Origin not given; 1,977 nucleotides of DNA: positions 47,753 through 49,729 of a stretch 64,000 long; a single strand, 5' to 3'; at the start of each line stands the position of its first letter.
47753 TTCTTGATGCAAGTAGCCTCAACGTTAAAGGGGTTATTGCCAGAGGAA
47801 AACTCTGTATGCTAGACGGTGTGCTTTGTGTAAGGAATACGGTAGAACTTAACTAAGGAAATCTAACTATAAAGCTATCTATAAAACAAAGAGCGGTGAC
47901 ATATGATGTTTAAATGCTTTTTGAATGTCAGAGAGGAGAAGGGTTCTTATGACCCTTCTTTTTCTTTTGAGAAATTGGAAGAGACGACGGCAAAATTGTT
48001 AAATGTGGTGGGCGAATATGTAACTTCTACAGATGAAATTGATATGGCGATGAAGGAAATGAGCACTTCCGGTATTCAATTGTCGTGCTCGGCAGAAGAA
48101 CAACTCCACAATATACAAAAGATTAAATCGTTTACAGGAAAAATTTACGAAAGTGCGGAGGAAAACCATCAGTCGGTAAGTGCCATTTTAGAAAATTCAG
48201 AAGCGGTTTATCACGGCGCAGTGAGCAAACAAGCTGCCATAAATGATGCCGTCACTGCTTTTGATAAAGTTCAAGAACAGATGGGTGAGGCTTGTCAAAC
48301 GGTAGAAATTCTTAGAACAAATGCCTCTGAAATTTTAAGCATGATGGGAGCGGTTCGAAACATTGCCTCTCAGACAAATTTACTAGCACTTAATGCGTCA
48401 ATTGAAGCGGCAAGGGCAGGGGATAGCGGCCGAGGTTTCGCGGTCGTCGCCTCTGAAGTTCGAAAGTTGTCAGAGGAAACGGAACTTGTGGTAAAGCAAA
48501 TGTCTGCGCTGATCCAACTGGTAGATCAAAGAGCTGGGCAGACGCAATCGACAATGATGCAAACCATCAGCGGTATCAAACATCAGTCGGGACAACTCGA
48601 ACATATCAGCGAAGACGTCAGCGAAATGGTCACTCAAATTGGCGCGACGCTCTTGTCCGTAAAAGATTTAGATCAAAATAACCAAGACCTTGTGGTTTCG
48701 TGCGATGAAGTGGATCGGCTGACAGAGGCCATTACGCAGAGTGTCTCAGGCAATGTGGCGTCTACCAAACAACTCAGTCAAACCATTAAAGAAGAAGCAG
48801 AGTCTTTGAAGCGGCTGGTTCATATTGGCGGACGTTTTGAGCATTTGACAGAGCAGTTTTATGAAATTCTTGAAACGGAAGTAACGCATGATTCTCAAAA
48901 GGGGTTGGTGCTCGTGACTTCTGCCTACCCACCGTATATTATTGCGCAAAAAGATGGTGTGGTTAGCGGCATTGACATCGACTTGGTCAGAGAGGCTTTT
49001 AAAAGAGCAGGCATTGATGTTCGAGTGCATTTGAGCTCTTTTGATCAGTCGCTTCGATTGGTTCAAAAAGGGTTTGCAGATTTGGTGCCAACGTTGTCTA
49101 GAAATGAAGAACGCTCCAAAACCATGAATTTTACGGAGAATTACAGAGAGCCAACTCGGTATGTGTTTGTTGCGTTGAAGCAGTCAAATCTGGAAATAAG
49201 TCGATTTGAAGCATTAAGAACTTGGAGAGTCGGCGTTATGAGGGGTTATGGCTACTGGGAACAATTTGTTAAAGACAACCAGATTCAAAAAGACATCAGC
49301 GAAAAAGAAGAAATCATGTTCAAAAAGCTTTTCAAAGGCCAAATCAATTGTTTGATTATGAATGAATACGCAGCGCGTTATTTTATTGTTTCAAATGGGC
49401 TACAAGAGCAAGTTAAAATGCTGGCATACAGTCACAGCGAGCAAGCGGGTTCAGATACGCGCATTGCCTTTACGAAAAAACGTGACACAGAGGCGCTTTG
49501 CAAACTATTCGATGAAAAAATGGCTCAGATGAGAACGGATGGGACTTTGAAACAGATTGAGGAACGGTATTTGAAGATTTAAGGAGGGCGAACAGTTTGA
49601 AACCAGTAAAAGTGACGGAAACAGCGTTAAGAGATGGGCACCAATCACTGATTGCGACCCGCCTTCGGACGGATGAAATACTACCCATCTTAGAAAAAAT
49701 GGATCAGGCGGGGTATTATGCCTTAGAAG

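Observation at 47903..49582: Inverted-architecture soluble chemoreceptor: MCP signalling hairpin N-terminal to a family-3 solute-binding domain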

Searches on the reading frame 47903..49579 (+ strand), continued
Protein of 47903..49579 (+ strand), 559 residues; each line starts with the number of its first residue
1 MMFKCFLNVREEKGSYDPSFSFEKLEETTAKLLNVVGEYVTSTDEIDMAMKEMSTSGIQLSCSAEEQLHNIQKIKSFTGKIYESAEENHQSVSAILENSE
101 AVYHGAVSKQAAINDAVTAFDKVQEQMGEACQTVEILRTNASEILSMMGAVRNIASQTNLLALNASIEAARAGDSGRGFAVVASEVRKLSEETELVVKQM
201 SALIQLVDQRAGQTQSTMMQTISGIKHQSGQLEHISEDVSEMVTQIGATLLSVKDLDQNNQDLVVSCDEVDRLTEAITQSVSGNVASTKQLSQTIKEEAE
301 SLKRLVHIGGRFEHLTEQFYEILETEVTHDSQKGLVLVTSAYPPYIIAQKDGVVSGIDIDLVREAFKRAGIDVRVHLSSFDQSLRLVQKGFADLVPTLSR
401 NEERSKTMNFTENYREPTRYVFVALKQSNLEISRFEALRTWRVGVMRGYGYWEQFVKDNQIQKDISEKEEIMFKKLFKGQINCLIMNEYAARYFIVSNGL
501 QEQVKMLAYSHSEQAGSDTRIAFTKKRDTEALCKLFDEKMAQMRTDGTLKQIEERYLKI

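Call 78: find_encoding_contigs(protein=P0032, flank=10000, max_places=1)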
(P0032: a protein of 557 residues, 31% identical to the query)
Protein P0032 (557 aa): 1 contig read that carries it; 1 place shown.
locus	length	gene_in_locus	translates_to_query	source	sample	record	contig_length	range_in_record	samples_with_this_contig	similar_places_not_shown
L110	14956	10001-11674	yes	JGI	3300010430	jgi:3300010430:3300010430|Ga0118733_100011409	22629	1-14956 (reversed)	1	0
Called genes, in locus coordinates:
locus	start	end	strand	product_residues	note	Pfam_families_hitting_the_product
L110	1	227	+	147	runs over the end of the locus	PF22381:Staph_reg_Sar_Rot (weak), PF01978:TrmB (weak), PF12802:MarR_2, PF01047:MarR, PF13463:HTH_27 (weak), PF22166:WHD_ArnR1 (weak)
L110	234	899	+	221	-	PF19700:DUF6198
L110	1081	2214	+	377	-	PF00990:GGDEF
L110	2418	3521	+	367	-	PF01270:Glyco_hydro_8 (weak)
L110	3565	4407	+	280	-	PF00990:GGDEF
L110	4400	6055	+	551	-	PF10096:DUF2334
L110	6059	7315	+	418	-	PF13506:Glyco_transf_21, PF13641:Glyco_tranf_2_3, PF00535:Glycos_transf_2, PF10111:Glyco_tranf_2_2, PF13632:Glyco_trans_2_3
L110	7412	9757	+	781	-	PF05036:SPOR, PF03170:CBM_BcsB_1st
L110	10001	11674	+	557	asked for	PF00015:MCPsignal, PF00497:SBP_bac_3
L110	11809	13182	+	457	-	PF03606:DcuC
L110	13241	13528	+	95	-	PF12840:HTH_20, PF01022:HTH_5, PF01978:TrmB (weak)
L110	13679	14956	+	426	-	?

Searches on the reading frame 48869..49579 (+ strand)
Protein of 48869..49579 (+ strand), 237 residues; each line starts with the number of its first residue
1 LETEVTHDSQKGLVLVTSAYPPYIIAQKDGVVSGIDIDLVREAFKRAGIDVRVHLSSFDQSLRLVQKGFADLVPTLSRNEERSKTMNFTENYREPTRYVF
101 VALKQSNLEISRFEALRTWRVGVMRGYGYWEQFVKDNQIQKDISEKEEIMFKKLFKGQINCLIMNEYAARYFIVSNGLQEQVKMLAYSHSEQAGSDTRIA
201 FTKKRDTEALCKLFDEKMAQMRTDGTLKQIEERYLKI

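Call 30: search_solved_structures(query=window:48869-49579:+, max_evalue=0.001, show_alignments=3)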
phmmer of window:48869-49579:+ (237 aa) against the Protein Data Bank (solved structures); distinct sequences matched with E-value up to 0.001: 58.
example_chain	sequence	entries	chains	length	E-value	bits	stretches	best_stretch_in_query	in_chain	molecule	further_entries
4zv1_A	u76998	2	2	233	1.5e-14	57.4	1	16-234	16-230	AncQR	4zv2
4oen_A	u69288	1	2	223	2.5e-13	53.4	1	13-235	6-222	Second substrate binding domain of putative amino acid ABC transporter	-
6h30_A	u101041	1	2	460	1.5e-12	50.9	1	17-236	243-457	Glutamine ABC transporter permease and substrate binding protein protein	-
4zef_A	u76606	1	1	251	4.8e-12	49.3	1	5-236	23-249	Amino acid ABC transporter amino acid-binding/permease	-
4i62_A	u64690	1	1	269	8.3e-11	45.2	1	27-232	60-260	Amino acid ABC transporter, periplasmic amino acid-binding protein, putative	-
6svf_A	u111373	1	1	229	9.5e-11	45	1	13-208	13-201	Amino acid ABC transporter, periplasmic amino acid-binding protein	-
6ggv_A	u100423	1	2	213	1.6e-10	44.3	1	13-177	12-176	Amino acid ABC transporter, periplasmic amino acid-binding protein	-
6ggp_A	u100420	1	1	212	1.7e-10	44.2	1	13-177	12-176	Amino acid ABC transporter, periplasmic amino acid-binding protein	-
4prs_A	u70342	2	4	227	1.8e-10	44.1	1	13-194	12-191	ABC-type transporter, periplasmic subunit family 3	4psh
4ohn_A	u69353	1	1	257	2.4e-10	43.7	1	11-234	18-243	ABC transporter substrate-binding protein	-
3hv1_A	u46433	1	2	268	3.1e-10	43.4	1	18-190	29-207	Polar amino acid ABC uptake transporter substrate binding protein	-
6mkw_A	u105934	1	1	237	3.8e-10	43.1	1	17-235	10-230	Lysine/arginine/ornithine transport protein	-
6mku_E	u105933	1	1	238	3.8e-10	43.1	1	17-235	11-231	Lysine/arginine/ornithine-binding periplasmic protein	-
1laf_E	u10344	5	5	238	4.8e-10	42.7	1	18-235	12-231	LYSINE, ARGININE, ORNITHINE-BINDING PROTEIN | Lysine/arginine/ornithine-binding periplasmic protein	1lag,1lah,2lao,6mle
6ml0_A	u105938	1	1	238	4.8e-10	42.7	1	18-235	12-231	Lysine/arginine/ornithine-binding periplasmic protein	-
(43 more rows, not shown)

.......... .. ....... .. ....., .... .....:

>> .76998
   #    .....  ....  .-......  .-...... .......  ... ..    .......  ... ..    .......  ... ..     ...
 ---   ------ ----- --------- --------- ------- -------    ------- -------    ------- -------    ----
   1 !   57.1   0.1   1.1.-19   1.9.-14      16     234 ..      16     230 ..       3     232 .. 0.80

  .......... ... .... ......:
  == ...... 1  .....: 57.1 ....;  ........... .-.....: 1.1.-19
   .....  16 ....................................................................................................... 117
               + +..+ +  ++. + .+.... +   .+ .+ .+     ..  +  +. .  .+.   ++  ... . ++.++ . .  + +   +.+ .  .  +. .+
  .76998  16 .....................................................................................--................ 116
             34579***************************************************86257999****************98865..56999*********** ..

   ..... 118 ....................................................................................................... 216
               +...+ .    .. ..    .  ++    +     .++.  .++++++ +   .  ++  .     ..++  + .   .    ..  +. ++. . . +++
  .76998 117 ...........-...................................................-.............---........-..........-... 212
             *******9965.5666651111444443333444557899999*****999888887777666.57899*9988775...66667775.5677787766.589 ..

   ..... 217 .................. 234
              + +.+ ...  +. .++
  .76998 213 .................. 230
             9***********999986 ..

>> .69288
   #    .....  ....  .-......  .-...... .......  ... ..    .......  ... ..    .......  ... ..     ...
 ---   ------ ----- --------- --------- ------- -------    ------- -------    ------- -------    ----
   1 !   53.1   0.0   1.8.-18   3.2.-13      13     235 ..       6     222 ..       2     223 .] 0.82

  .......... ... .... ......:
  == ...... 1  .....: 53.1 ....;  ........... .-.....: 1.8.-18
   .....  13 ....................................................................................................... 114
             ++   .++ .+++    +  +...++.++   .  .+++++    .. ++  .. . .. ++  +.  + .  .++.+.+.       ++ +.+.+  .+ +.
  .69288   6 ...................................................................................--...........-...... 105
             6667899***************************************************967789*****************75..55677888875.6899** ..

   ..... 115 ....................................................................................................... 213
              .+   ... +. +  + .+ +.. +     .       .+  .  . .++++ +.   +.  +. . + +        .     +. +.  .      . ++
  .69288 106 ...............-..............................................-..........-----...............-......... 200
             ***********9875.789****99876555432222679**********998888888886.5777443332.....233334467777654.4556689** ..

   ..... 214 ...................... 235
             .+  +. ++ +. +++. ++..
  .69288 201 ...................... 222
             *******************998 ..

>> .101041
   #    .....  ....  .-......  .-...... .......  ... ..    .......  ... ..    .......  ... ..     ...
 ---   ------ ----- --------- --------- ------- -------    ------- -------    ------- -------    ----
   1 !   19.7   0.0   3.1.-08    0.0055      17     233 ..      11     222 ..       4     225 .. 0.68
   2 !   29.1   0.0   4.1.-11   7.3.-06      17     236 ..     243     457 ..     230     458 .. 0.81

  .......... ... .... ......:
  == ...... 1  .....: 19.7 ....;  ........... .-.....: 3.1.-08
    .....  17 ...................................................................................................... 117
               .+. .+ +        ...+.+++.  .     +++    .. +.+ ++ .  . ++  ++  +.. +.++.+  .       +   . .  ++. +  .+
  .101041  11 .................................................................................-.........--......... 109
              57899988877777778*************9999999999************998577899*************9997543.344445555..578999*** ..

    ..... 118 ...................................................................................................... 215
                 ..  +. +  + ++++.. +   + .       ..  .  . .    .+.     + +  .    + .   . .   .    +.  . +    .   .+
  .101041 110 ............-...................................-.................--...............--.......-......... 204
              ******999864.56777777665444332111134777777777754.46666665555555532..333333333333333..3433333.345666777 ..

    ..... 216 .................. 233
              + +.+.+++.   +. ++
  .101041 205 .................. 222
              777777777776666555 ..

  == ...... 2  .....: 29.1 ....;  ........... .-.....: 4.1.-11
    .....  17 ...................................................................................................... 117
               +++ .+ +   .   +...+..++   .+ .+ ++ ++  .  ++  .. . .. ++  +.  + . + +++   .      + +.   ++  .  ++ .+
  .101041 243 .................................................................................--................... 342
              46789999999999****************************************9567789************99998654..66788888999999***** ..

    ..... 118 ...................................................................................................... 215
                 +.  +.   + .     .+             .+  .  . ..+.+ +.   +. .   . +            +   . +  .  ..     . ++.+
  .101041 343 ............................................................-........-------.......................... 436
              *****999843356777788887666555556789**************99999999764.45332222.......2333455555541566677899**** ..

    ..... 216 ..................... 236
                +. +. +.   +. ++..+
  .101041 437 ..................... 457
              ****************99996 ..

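Call 64: find_related_loci(query=A2, collection=metagenome_contigs, flank=10000)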
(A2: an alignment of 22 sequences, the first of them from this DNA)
Query A2 (226 aa) in metagenome_contigs; peptide patterns used: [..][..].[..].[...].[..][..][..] (x = any residue, [..] = any of these).
60 stretches matched a pattern; 14 encode a relative of the query (tblastn E <= 1e-3); 14 distinct loci.
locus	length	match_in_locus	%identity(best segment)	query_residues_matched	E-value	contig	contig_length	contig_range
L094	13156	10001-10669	37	2-224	1e-53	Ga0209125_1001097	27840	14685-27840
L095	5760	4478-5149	35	1-224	2e-52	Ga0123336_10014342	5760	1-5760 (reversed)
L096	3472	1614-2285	34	2-224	4e-47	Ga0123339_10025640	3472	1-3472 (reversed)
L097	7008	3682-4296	32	2-207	2e-42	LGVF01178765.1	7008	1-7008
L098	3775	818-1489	32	2-224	2e-42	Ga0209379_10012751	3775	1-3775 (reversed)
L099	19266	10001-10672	32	2-224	3e-42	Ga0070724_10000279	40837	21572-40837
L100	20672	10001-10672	32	2-224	3e-42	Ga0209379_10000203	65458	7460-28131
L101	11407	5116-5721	32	2-204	6e-40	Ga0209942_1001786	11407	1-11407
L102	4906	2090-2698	32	2-205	3e-40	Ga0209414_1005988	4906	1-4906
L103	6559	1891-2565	34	2-224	9e-39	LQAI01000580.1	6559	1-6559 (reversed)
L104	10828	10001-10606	31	2-204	1e-37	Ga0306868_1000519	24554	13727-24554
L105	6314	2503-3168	30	2-223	1e-35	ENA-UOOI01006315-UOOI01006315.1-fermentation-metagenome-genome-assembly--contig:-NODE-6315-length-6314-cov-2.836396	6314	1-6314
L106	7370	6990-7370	35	2-129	7e-31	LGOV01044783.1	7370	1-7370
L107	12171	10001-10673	32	2-224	8e-32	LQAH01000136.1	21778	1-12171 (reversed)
